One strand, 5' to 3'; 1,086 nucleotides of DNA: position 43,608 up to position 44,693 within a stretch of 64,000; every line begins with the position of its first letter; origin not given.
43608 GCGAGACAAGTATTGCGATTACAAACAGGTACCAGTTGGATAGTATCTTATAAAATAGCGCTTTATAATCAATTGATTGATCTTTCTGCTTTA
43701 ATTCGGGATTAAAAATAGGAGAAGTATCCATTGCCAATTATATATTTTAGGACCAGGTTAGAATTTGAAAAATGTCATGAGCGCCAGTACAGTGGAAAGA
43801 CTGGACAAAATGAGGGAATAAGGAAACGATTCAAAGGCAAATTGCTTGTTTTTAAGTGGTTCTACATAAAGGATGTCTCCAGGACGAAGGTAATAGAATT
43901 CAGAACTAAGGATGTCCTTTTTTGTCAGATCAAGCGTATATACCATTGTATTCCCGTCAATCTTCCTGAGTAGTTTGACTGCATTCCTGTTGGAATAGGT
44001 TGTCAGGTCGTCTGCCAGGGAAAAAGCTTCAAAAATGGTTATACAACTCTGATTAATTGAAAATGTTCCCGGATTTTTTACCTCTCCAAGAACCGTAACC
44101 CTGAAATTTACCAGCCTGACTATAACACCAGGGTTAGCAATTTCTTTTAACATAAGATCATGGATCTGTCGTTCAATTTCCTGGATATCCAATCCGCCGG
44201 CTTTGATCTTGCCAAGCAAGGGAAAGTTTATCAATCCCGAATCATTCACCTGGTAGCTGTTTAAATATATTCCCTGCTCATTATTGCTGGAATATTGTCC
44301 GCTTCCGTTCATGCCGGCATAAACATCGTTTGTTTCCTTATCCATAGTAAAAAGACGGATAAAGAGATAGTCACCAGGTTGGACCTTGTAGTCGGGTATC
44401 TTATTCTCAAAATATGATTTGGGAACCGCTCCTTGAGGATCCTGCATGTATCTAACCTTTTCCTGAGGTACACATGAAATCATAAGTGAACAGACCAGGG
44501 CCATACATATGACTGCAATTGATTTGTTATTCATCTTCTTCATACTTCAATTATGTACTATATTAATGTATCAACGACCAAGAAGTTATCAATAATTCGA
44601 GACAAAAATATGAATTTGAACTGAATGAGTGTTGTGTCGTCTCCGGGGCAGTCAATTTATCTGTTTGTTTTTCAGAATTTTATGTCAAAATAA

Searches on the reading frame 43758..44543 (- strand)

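Call 33: search_protein_families(library=pfam, proteins=[window:43758-44543:-], max_evalue=0.001)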
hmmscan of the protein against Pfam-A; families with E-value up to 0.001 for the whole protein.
window:43758-44543:- (261 aa): 3 families
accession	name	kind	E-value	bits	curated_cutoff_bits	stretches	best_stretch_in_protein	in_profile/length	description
PF02563.21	Poly_export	-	3.3e-15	56.5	28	1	50-144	5-76/77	Polysaccharide biosynthesis/export protein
PF22461.2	SLBB_2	-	9.6e-08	32.5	27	1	148-227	2-79/79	SLBB domain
PF10531.15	SLBB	-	0.00055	20.1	27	0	148-201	1-52/55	SLBB domain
